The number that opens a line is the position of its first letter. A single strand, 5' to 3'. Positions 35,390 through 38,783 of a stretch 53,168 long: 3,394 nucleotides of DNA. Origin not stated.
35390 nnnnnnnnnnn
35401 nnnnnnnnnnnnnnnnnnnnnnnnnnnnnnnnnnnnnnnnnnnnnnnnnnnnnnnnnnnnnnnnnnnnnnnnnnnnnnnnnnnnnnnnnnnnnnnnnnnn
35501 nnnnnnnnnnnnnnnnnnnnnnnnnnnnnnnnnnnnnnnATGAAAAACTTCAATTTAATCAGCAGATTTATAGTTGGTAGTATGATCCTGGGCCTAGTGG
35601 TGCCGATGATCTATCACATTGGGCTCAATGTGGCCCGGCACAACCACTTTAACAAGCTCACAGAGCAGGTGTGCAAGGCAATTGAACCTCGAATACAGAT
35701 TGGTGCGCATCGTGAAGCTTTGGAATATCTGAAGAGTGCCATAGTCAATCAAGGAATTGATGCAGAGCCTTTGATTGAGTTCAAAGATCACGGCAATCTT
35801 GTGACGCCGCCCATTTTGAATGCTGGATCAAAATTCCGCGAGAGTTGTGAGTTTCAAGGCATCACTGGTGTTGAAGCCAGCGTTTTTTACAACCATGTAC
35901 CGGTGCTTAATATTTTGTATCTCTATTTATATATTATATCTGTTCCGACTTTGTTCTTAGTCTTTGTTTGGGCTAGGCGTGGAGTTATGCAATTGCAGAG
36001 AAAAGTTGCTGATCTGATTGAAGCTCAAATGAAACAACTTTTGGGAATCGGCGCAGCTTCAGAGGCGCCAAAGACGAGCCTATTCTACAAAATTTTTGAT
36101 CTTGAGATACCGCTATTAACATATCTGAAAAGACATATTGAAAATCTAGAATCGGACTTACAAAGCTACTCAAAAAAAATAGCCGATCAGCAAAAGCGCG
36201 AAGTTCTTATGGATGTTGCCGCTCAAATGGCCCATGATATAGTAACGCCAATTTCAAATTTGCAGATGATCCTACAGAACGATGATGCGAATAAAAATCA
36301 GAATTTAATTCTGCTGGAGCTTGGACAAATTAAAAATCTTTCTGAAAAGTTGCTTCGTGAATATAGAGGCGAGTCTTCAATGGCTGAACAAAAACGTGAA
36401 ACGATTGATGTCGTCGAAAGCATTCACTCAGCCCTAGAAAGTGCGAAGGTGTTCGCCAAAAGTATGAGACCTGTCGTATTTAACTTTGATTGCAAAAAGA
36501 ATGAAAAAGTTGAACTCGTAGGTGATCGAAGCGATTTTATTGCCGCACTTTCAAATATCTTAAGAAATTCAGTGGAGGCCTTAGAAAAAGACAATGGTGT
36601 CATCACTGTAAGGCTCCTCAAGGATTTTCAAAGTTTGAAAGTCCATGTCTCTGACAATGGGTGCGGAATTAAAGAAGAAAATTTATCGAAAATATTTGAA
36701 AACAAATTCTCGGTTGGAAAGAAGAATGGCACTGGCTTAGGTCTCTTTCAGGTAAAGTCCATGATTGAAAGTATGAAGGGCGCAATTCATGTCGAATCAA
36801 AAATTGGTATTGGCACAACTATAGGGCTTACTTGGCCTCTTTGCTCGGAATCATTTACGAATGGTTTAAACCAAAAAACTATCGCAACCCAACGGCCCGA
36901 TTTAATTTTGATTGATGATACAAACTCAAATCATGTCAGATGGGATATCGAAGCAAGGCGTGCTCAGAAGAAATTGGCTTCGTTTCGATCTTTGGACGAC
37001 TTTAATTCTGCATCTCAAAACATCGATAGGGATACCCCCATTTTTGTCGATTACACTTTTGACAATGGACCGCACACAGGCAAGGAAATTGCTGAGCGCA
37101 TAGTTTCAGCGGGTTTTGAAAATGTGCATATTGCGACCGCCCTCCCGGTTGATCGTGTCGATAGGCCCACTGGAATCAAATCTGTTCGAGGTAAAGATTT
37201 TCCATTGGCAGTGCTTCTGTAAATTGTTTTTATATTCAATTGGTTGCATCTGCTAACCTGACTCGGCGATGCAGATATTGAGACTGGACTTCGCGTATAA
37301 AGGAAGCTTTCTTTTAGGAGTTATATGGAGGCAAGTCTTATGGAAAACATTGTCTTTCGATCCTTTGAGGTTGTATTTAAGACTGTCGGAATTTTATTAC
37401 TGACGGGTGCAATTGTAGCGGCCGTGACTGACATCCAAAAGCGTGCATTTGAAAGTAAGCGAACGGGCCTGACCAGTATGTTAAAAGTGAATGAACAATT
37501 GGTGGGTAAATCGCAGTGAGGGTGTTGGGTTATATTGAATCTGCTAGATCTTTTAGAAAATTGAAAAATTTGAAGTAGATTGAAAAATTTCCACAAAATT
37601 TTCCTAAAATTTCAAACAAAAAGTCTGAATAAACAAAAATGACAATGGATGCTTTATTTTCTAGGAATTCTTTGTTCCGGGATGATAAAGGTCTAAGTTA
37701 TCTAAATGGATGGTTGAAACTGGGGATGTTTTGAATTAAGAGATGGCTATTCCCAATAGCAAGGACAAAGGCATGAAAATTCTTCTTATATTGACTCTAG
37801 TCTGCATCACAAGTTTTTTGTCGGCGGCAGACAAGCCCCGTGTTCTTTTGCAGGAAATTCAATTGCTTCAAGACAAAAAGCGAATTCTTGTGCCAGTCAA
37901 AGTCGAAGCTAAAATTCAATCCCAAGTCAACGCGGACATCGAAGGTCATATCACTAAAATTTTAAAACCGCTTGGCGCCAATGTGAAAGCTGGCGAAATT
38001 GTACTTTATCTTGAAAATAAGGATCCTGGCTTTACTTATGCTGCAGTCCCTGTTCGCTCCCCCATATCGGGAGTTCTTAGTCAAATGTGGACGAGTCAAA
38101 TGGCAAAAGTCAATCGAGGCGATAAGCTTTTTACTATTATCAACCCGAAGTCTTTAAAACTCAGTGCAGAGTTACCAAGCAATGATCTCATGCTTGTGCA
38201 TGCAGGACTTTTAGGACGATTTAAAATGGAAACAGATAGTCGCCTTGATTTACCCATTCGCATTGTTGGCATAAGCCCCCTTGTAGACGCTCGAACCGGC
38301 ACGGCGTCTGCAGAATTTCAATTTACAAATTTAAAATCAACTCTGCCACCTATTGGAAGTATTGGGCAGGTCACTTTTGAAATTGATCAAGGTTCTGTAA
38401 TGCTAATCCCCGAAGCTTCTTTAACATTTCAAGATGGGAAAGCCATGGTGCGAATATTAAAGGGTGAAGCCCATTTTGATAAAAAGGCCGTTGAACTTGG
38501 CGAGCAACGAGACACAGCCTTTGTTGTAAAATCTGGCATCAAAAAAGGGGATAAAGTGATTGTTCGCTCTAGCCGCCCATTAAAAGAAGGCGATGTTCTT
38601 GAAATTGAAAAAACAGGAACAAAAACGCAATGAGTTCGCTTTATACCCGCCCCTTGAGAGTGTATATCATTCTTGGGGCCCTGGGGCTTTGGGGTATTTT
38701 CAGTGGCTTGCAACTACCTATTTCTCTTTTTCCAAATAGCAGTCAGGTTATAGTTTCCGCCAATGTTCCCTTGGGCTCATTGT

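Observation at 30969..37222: Six-gene translationally coupled operon embedding a standalone YcaO-like enzyme and an orphan membrane-anchored peptide-type SBP in a sigma54 phosphorelay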

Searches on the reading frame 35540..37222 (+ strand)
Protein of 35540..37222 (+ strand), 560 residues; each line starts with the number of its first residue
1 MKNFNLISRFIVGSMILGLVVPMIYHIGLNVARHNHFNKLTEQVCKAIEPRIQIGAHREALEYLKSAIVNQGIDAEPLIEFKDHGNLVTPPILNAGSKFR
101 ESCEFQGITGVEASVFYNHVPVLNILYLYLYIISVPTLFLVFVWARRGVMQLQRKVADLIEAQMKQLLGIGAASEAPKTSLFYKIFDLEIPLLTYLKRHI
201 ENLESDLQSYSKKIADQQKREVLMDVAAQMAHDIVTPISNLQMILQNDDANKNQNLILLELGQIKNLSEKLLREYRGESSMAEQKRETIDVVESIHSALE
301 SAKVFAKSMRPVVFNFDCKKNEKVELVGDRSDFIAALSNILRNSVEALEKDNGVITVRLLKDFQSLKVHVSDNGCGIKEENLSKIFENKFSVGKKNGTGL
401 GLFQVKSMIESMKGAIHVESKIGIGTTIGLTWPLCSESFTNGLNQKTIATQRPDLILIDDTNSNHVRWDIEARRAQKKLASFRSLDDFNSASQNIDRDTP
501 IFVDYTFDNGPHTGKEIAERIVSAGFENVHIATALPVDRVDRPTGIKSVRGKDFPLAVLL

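Call 3: search_protein_families(library=pfam, proteins=[window:35540-37222:+], max_evalue=0.1)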
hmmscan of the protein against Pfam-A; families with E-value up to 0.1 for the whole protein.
window:35540-37222:+ (560 aa): 3 families
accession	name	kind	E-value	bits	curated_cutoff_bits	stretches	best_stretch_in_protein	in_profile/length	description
PF02518.31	HATPase_c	-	1.6e-20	74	26.4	1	328-434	1-109/111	Histidine kinase-, DNA gyrase B-, and HSP90-like ATPase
PF14501.12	HATPase_c_5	-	1.1e-06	28.9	22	1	331-420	4-90/102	GHKL domain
PF13589.12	HATPase_c_3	-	0.00072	20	25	1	335-388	5-56/137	Histidine kinase-, DNA gyrase B-, and HSP90-like ATPase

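Call 4: search_protein_families(library=ncbifam, proteins=[window:35540-37222:+], max_evalue=0.1)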
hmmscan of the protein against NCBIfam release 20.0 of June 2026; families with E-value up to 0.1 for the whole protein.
window:35540-37222:+ (560 aa): 80 families (the best 25 are shown)
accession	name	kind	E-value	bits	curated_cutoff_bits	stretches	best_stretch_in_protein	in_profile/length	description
NF008468.0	PRK11360.1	equivalog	6.4e-29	100.8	646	1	212-436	385-610/616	two-component system sensor histidine kinase AtoS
NF046044.1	PnpS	equivalog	6.9e-23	81.3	400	1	255-432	211-389/390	two-component system histidine kinase PnpS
NF008312.0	PRK11100.1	equivalog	2.2e-22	79.5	356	1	128-431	189-471/477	two-component system sensor histidine kinase CreC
TIGR02916.1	PEP_his_kin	equivalog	3.2e-22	78.9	300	1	210-433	462-679/679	XrtA/PEP-CTERM system histidine kinase PrsK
TIGR02966.1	phoR_proteo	equivalog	1.6e-21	76.6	334.2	1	225-427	116-328/333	phosphate regulon sensor histidine kinase PhoR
NF033092.0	HK_WalK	equivalog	4.6e-19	68.4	725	1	269-433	427-593/594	cell wall metabolism sensor histidine kinase WalK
NF007688.0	PRK10364.1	equivalog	1.1e-18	67.3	479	1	295-435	316-452/460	two-component system sensor histidine kinase ZraS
NF010411.0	PRK13837.1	equivalog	4.1e-18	64.8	647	1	286-442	517-683/828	two-component system VirA-like sensor kinase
NF053867.1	SprKinKinDBac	equivalog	7.3e-18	64.3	775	1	215-435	278-498/500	sporulation kinase KinD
NF008298.1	PRK11086.1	subfamily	1.3e-17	63.5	520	1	331-434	422-525/529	DcuS/MalK family sensor histidine kinase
TIGR02956.1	TMAO_torS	equivalog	5.3e-17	61.2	676.5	1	284-462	535-711/967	TMAO reductase system sensor histidine kinase/response regulator TorS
TIGR01386.1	cztS_silS_copS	subfamily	7.8e-17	61.4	292.55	1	223-427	241-451/457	heavy metal sensor histidine kinase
NF007898.0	PRK10604.1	equivalog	1.2e-16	60.9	478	1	228-436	217-425/433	two-component system sensor histidine kinase RstB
NF008543.0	PRK11466.1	equivalog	1.5e-16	59.5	982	1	297-501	527-727/914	TMAO reductase system sensor histidine kinase/response regulator TorS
NF007007.0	PRK09470.1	equivalog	2.5e-16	59.6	486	1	228-436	250-461/463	envelope stress sensor histidine kinase CpxA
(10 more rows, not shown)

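Call 78: search_protein_families(library=padloc, proteins=[window:35540-37222:+], max_evalue=0.01)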
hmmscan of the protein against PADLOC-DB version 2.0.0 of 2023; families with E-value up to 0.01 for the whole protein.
window:35540-37222:+ (560 aa): 2 families
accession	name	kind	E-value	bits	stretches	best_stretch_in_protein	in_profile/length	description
PDLC04647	PDC-M43B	-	3.1e-05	21.2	1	333-421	228-320/347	-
PDLC04650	PDC-M43B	-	0.00058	17.2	1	329-422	223-322/344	-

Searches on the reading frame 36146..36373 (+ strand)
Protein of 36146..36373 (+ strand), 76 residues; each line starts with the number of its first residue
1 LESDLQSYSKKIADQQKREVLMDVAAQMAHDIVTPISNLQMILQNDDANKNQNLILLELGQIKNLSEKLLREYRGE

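Call 63: search_protein_families(library=pfam, proteins=[window:36146-36373:+], max_evalue=10)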
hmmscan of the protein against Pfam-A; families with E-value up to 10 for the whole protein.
seq(76 aa): 2 families
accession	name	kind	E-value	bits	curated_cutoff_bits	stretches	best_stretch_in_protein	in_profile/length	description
PF21856.2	EspB_PPE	-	0.0035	17.9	27.7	1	6-74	70-136/152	ESX-1 secretion-associated protein EspB, PPE domain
PF00512.31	HisKA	-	0.012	16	26.9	1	23-72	4-60/66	His Kinase A (phospho-acceptor) domain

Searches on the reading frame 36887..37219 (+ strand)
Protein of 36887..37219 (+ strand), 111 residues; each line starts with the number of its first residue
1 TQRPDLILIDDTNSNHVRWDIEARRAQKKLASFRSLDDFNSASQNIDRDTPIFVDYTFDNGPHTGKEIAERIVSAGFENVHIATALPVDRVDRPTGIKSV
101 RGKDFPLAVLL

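Call 52: search_solved_structures(query=A8, max_evalue=10)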
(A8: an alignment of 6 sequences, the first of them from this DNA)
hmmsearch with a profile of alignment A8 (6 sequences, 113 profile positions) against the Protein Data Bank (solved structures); distinct sequences matched with E-value up to 10: 12.
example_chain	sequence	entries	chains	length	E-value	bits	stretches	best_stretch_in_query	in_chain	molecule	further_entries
3kto_A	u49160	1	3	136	0.008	19.4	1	8-88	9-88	Response regulator receiver protein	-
4zv6_B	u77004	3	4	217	0.05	16.9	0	63-105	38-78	Octarellin V.1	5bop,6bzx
6gxr_A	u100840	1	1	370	0.11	15.7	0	4-29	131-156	BP39L lectin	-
2z61_A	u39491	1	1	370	0.28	14.5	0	70-101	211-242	Probable aspartate aminotransferase 2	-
8oys_A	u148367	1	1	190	0.61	13.4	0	68-98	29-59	De novo designed TIM-barrel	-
8a9y_T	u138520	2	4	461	0.62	13.4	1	18-68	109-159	DUF4960 domain-containing protein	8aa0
8aa2_T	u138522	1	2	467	0.63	13.3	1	18-68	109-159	DUF4960 domain-containing protein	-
2z2r_A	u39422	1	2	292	0.64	13.3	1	11-60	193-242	Nucleosome assembly protein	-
5g2e_A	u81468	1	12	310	0.7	13.2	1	11-60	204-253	NUCLEOSOME ASSEMBLY PROTEIN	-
9b23_D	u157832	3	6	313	0.72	13.1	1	11-60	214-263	NAP1 isoform 1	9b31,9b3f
1y81_A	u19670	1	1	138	0.83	12.9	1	60-98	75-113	conserved hypothetical protein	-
2ayu_A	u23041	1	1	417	1.1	12.5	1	11-60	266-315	Nucleosome assembly protein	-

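Call 63: search_protein_families(library=pfam, proteins=[window:36887-37219:+], max_evalue=10)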
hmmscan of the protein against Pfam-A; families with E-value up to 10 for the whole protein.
seq(111 aa): 2 families
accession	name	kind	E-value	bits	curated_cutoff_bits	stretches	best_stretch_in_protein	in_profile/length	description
PF14529.12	Exo_endo_phos_2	-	0.14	12.4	27.4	1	3-64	30-98/117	Endonuclease-reverse transcriptase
PF20274.4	cREC_REC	-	0.18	12.9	27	1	8-90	4-79/88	Cyclic-phosphate processing Receiver domain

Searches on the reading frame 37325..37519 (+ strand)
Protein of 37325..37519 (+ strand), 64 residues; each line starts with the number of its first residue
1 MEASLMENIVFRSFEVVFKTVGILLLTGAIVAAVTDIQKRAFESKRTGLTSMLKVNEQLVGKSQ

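Call 63: search_protein_families(library=pfam, proteins=[window:37325-37519:+], max_evalue=10)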
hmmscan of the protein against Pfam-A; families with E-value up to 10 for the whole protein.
window:37325-37519:+ (64 aa): 1 family
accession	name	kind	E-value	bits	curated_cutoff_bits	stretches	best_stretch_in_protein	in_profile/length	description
PF17332.7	DUF5592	-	0.085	13.7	26.7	1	4-44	33-73/89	Family of unknown function (DUF5592)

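Call 78: search_protein_families(library=padloc, proteins=[window:37325-37519:+], max_evalue=0.01)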
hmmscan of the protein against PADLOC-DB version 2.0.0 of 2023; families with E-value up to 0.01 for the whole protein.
window:37325-37519:+ (64 aa): 0 families

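Call 79: search_protein_families(library=phrogs, proteins=[window:37325-37519:+], max_evalue=0.01)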
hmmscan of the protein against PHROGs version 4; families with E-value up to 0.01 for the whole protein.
window:37325-37519:+ (64 aa): 0 families
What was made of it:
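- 37325..37519 (+): Conserved small membrane ORF (64 aa) about 100 nt downstream of the kinase; possible seventh member, function unknown. No family hit (calls 63, 78, 79).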

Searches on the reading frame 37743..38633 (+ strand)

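Call 37: search_protein_families(library=pfam, proteins=[window:37743-38633:+], max_evalue=0.01)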
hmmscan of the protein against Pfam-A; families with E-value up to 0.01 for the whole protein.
window:37743-38633:+ (296 aa): 3 families
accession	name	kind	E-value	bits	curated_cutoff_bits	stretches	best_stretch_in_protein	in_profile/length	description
PF13437.12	HlyD_3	-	7.2e-13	49.6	22.2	1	104-197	2-96/106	HlyD family secretion protein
PF16576.10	HlyD_D23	-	5.5e-10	39.3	30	1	100-203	107-210/214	Barrel-sandwich domain of CusB or HlyD membrane-fusion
PF00364.28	Biotin_lipoyl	-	1.5e-05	25.1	22.1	1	57-89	40-72/73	Biotin-requiring enzyme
